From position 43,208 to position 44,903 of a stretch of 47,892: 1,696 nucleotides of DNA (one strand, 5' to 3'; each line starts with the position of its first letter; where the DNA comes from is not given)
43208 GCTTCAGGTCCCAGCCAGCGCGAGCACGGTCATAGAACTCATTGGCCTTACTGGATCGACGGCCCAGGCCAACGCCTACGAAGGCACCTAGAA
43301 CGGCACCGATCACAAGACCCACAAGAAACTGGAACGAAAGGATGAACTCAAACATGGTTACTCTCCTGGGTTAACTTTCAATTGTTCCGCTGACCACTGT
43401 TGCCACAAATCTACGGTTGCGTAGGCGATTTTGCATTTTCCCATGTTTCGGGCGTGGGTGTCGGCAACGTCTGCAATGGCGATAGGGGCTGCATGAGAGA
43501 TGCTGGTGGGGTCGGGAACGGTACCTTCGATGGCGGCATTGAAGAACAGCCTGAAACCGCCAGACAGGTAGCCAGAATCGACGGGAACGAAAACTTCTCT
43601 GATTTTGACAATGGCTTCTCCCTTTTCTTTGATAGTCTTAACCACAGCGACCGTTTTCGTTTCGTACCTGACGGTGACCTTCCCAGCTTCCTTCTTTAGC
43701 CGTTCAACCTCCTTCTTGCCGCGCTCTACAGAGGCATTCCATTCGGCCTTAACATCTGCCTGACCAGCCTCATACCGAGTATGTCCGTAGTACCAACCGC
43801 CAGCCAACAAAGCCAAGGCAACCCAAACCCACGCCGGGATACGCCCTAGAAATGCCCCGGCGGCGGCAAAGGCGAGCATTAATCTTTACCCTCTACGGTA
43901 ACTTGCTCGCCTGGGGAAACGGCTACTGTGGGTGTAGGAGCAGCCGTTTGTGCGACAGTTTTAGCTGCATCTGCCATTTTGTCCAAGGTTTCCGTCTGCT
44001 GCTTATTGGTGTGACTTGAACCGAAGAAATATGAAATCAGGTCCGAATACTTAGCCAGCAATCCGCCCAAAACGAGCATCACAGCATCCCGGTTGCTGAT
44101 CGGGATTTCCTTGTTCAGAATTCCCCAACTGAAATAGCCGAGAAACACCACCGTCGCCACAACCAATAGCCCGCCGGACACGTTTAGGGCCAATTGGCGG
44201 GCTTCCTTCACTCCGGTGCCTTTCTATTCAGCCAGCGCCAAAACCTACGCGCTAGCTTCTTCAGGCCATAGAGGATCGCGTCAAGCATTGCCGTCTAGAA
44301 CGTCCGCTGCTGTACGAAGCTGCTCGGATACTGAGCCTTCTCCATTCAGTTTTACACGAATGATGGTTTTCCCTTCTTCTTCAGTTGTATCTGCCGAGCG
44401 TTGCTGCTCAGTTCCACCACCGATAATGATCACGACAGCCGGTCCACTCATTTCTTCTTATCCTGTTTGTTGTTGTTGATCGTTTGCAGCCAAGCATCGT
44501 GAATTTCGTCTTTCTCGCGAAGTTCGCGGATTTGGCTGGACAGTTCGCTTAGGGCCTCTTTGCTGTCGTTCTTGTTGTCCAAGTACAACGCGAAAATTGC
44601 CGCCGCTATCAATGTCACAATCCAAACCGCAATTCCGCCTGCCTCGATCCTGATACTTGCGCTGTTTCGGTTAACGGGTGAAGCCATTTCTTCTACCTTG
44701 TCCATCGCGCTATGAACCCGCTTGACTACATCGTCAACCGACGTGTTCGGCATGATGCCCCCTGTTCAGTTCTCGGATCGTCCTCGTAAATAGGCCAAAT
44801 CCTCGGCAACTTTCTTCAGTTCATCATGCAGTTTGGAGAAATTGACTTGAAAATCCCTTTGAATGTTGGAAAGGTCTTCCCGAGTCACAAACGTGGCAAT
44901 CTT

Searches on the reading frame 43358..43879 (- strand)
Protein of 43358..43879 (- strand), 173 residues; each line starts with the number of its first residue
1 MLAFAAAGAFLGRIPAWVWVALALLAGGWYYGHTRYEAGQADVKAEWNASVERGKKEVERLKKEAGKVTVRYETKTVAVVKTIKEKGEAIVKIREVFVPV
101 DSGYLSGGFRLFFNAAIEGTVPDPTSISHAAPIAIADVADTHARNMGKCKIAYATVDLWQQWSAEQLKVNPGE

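Call 12: search_protein_families(library=phrogs, proteins=[window:43358-43879:-], max_evalue=0.01)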
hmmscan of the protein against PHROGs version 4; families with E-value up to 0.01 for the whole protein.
window:43358-43879:- (173 aa): 2 families
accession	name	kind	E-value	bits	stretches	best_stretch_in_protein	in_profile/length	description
phrog_4952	-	other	4e-17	63.7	1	15-170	4-169/171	signal peptide motif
phrog_8821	-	lysis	0.0026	18.9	1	14-92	3-83/130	Rz-like spanin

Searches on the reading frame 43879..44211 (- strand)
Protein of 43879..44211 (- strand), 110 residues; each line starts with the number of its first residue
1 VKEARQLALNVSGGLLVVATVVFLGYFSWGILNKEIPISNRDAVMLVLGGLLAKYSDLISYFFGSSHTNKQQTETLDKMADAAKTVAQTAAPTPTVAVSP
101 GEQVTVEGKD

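Call 12: search_protein_families(library=phrogs, proteins=[window:43879-44211:-], max_evalue=0.01)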
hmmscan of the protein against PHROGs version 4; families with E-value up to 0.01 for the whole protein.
window:43879-44211:- (110 aa): 2 families
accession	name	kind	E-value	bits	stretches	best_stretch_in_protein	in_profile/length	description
phrog_38564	-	unknown function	0.00036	21.7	1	14-70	14-69/75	-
phrog_9990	-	unknown function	0.0044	18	1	35-77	29-71/72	-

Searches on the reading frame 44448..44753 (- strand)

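Call 12: search_protein_families(library=phrogs, proteins=[window:44448-44753:-], max_evalue=0.01)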
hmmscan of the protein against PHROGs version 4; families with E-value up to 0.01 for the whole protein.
window:44448-44753:- (101 aa): 1 family
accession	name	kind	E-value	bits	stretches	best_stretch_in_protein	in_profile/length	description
phrog_38481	-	unknown function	0.0022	19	1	45-84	7-50/54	-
